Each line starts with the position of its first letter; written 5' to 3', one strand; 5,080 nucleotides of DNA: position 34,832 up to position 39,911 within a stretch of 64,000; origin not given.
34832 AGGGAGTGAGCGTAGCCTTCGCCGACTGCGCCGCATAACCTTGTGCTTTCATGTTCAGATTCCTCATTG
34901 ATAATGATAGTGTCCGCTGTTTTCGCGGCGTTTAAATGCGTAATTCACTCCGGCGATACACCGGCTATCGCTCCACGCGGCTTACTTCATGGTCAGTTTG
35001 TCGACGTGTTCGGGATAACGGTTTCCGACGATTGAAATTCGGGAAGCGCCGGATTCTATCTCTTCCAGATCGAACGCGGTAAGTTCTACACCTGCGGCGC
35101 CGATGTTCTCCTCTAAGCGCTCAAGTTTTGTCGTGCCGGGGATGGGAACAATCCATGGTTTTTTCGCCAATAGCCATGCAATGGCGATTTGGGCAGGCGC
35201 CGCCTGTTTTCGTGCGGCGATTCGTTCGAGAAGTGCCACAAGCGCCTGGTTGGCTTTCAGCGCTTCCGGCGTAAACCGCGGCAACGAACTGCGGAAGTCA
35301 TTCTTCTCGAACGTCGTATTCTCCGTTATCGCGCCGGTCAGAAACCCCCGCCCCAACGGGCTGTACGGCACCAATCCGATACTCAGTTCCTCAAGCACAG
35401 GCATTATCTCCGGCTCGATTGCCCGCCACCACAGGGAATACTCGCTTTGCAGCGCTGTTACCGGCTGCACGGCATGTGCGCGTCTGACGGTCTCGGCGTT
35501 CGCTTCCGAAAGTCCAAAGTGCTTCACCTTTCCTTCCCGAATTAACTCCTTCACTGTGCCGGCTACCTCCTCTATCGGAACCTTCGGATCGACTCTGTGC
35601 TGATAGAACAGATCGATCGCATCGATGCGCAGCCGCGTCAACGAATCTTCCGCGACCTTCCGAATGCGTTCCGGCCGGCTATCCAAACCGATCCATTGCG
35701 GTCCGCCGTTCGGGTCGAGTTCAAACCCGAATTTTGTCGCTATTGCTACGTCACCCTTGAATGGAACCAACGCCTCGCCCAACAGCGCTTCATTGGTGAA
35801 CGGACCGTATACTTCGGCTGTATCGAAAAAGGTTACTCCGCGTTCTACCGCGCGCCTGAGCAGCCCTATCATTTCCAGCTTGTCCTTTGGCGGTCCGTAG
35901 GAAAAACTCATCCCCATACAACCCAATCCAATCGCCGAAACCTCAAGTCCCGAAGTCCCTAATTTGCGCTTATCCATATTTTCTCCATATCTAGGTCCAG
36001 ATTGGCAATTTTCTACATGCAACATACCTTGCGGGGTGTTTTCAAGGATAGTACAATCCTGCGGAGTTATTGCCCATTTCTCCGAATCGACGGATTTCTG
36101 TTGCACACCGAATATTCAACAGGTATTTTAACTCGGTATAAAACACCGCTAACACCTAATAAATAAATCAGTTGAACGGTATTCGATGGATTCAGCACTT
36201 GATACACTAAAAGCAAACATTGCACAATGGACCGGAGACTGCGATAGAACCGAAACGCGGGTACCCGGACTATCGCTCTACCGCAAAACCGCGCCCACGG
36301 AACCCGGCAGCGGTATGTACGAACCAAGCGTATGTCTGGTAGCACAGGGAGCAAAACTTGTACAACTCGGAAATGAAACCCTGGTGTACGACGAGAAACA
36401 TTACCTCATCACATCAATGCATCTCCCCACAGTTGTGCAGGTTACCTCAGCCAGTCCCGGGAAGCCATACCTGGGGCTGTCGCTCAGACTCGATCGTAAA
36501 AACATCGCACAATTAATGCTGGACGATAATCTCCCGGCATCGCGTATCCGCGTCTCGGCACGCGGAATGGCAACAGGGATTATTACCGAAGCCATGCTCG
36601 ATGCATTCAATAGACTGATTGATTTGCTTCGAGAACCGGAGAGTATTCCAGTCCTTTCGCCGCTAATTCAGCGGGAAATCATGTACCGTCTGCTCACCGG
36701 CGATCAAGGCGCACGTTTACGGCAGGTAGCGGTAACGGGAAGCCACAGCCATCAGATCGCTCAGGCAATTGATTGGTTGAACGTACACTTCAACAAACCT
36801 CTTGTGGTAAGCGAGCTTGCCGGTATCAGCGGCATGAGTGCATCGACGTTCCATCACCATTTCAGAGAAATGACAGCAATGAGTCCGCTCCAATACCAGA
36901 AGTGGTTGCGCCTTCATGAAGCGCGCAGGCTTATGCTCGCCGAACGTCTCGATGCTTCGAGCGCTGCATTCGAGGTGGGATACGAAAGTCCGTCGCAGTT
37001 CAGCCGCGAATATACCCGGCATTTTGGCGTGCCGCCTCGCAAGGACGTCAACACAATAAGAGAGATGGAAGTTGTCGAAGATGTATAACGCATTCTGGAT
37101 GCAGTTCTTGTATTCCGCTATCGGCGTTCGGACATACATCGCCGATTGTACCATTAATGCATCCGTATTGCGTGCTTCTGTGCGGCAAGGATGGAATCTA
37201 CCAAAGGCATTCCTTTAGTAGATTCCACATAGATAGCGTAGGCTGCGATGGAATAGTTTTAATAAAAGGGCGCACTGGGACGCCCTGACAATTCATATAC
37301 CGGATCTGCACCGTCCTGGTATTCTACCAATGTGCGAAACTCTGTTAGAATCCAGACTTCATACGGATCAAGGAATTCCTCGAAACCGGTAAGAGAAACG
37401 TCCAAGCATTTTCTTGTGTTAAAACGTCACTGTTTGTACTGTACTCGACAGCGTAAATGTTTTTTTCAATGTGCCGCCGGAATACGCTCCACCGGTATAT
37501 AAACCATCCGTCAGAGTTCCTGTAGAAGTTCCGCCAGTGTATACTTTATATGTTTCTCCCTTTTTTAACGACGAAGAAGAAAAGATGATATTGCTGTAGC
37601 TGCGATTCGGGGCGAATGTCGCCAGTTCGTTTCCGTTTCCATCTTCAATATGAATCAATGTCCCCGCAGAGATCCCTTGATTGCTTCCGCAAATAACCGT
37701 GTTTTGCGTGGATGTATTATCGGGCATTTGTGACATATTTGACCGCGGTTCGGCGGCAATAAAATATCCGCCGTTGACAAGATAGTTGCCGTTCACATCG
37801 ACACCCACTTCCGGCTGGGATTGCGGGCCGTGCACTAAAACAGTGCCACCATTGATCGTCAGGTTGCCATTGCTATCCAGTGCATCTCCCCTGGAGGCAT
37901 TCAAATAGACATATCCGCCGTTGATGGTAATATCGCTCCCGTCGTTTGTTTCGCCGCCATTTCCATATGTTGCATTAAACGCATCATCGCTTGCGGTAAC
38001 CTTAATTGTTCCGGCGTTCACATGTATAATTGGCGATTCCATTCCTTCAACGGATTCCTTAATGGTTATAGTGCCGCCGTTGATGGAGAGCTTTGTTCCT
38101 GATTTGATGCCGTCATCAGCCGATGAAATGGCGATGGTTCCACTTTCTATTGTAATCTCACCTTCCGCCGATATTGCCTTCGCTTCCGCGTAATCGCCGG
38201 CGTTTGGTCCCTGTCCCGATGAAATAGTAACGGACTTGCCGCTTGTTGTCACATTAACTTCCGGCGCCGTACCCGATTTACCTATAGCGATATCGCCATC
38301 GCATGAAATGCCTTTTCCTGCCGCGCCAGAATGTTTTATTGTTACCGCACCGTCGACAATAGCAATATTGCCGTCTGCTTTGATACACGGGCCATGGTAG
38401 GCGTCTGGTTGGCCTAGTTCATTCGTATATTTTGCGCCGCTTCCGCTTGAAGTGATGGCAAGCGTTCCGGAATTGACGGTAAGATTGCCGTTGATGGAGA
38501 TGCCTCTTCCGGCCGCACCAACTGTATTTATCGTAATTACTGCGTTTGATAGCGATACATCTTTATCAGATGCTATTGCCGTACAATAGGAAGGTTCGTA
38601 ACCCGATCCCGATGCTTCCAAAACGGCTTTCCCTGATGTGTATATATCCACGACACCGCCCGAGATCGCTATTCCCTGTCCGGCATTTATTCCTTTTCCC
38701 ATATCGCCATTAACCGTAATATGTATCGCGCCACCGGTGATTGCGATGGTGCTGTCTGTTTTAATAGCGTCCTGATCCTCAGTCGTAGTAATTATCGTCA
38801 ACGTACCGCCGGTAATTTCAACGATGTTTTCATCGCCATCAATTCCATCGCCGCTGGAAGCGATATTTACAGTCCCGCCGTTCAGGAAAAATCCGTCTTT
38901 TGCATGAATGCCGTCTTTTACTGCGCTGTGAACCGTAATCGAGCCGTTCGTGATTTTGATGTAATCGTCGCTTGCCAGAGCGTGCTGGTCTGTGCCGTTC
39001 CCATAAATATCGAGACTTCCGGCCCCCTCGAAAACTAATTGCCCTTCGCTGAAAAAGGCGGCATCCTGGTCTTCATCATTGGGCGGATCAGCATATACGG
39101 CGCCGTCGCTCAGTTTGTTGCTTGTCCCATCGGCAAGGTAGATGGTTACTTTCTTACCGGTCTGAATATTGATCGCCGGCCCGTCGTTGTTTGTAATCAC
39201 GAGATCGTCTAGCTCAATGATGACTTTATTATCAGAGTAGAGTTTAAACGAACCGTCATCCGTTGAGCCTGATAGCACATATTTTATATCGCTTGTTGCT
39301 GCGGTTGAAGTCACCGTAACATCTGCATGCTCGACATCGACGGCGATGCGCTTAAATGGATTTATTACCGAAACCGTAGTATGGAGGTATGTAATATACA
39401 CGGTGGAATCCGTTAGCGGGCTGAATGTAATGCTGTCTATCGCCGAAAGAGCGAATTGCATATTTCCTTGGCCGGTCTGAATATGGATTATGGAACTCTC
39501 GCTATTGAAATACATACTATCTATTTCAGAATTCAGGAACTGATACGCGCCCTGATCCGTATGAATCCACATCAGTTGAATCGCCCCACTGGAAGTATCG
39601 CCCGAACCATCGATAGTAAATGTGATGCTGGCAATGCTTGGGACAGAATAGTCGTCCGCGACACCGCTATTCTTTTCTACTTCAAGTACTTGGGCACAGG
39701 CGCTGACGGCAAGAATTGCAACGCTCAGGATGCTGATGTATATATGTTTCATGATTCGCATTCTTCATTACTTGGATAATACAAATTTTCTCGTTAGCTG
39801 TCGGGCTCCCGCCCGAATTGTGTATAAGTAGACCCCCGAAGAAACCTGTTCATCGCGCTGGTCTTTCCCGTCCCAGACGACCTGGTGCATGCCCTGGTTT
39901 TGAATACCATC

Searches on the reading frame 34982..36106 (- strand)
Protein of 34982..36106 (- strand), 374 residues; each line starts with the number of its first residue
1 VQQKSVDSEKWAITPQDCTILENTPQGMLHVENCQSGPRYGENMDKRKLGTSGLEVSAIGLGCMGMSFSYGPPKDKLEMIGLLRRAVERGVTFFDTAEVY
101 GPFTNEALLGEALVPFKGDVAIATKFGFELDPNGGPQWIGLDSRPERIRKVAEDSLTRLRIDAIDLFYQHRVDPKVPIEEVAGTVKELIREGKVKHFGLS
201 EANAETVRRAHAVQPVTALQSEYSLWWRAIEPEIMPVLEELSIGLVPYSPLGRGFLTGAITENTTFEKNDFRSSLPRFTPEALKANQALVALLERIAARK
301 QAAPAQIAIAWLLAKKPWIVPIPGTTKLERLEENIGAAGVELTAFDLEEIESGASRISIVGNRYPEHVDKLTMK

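Call 73: search_protein_families(library=pfam, proteins=[window:34982-36106:-], max_evalue=0.00001)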
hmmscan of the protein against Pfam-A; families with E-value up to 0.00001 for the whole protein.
window:34982-36106:- (374 aa): 1 family
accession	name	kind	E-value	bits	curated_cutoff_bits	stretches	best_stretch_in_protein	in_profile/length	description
PF00248.27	Aldo_ket_red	-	2.5e-71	240.6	24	1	59-352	2-288/291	Aldo/keto reductase family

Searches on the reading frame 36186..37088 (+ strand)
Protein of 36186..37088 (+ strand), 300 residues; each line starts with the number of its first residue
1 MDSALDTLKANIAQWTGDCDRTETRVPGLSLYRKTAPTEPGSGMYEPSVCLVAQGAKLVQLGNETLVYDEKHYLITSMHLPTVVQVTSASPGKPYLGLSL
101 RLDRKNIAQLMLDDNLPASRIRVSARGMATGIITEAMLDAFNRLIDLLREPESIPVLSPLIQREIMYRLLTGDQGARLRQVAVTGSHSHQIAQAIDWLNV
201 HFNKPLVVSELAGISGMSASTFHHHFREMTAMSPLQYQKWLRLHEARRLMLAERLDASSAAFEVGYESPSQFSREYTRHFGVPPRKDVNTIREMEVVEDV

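Call 73: search_protein_families(library=pfam, proteins=[window:36186-37088:+], max_evalue=0.00001)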
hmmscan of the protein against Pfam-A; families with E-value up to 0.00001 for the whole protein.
window:36186-37088:+ (300 aa): 3 families
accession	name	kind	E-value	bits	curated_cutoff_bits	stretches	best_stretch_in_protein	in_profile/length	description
PF06719.19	AraC_N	-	1.5e-53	180.9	24.2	1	26-177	2-150/150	AraC-type transcriptional regulator N-terminus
PF12833.13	HTH_18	-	4.4e-21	75.4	33.6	1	211-286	1-76/80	Helix-turn-helix domain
PF00165.29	HTH_AraC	-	2.2e-08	34.5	26.6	0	261-282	15-35/42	Bacterial regulatory helix-turn-helix proteins, AraC family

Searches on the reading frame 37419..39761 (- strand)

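Call 13: search_protein_families(library=pfam, proteins=[window:37419-39761:-], max_evalue=0.00001)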
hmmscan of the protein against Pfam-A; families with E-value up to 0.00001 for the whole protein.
window:37419-39761:- (780 aa): 1 family
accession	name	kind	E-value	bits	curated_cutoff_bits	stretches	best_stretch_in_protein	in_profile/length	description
PF14262.12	Cthe_2159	-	9.9e-69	232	25.8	3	147-380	4-241/262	Carbohydrate-binding domain-containing protein Cthe_2159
